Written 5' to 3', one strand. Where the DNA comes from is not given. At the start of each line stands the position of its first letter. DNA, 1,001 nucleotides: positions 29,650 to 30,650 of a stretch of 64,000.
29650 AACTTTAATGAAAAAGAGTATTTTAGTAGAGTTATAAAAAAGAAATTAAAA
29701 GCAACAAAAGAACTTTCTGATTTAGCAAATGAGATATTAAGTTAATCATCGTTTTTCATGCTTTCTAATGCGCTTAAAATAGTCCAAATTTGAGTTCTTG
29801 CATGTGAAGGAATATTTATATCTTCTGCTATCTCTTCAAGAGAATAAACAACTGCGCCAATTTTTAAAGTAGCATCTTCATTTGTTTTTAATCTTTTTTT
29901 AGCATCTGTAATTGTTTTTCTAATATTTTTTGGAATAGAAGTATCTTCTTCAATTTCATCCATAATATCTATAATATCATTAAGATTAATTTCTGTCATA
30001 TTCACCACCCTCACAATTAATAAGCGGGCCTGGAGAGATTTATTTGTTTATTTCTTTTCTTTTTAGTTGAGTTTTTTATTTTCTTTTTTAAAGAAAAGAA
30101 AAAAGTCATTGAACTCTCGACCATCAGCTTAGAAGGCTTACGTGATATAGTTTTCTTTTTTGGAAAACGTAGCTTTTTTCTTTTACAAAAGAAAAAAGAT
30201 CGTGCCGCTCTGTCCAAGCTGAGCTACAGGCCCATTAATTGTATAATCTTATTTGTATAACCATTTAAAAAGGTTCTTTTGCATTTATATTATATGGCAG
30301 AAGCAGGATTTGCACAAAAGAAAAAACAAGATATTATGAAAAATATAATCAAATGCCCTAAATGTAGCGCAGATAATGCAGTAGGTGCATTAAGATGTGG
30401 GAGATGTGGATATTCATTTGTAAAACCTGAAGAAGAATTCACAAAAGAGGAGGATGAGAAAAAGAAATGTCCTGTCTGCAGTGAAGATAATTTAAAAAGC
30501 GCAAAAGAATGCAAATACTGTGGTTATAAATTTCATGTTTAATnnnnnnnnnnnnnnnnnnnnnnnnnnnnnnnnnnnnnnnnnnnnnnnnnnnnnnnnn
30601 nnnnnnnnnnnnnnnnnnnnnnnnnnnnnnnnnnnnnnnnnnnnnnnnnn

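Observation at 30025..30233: Multi-intron tRNA (candidate tRNA-Arg UCU) located beside argS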

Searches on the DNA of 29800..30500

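Call 9: search_rna_families(source=window, start=29800, end=30500, threshold=evalue, max_evalue=10, show_alignments=3)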
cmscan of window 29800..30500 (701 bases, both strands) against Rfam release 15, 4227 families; matches with E-value up to 10: 16.
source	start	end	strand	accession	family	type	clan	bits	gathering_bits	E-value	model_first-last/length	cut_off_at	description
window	30083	30136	+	RF01598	snoR23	Gene; snRNA; snoRNA; CD-box;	-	21.6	70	7.8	1-84/84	no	small nucleolar RNA snoR23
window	30171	30200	-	RF04239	mir-4679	Gene; miRNA;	-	18.5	88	1.3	1-75/75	no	mir-4679 microRNA precursor family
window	30171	30200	+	RF04239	mir-4679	Gene; miRNA;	-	18.3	88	1.4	1-75/75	no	mir-4679 microRNA precursor family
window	29818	29897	+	RF02189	ST7-OT4_3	Gene; lncRNA;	-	18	50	0.083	221-302/302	no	ST7 overlapping transcript 4 conserved region 3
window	30093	30159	-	RF00005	tRNA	Gene; tRNA;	CL00001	17.8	29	0.8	1-71/71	no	tRNA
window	30292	30371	-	RF00404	SNORA46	Gene; snRNA; snoRNA; HACA-box;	-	17.6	80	1.9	1-135/135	no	Small nucleolar RNA SNORA46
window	30053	30158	+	RF01859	Phe_leader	Cis-reg; leader;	-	17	55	4.8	1-125/125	no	Phenylalanine leader peptide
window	30071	30110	+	RF03259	MIR1514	Gene; miRNA;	-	16.3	90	7.4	1-110/110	no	MIR1514 microRNA precursor family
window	30131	30186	+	RF00489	ctRNA_p42d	Gene; antisense;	-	15.9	50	2.2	1-46/46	no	ctRNA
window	30068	30108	-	RF03323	mir-3613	Gene; miRNA;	-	14.5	91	6.5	18-68/86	no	mir-3613 microRNA precursor family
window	30185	30211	-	RF00489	ctRNA_p42d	Gene; antisense;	-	14.1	50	7.5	1-46/46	no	ctRNA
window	30069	30225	+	RF04180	BTnc231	Gene; sRNA;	-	13.9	80.4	4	1-154/154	no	Bacteroides sRNA BTnc231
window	30149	30278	-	RF02634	EF3314_EF3315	Gene; sRNA;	-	13.5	100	1.9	1-141/141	no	Enterococcus sRNA EF3314_EF3315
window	30447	30471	+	RF01306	sR52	Gene; snRNA; snoRNA; CD-box;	-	13.3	50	4.2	1-60/60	no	Small nucleolar RNA sR52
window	30075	30096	-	RF00180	REN-SRE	Cis-reg;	-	11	41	9.8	1-25/37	no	Renin stability regulatory element (REN-SRE)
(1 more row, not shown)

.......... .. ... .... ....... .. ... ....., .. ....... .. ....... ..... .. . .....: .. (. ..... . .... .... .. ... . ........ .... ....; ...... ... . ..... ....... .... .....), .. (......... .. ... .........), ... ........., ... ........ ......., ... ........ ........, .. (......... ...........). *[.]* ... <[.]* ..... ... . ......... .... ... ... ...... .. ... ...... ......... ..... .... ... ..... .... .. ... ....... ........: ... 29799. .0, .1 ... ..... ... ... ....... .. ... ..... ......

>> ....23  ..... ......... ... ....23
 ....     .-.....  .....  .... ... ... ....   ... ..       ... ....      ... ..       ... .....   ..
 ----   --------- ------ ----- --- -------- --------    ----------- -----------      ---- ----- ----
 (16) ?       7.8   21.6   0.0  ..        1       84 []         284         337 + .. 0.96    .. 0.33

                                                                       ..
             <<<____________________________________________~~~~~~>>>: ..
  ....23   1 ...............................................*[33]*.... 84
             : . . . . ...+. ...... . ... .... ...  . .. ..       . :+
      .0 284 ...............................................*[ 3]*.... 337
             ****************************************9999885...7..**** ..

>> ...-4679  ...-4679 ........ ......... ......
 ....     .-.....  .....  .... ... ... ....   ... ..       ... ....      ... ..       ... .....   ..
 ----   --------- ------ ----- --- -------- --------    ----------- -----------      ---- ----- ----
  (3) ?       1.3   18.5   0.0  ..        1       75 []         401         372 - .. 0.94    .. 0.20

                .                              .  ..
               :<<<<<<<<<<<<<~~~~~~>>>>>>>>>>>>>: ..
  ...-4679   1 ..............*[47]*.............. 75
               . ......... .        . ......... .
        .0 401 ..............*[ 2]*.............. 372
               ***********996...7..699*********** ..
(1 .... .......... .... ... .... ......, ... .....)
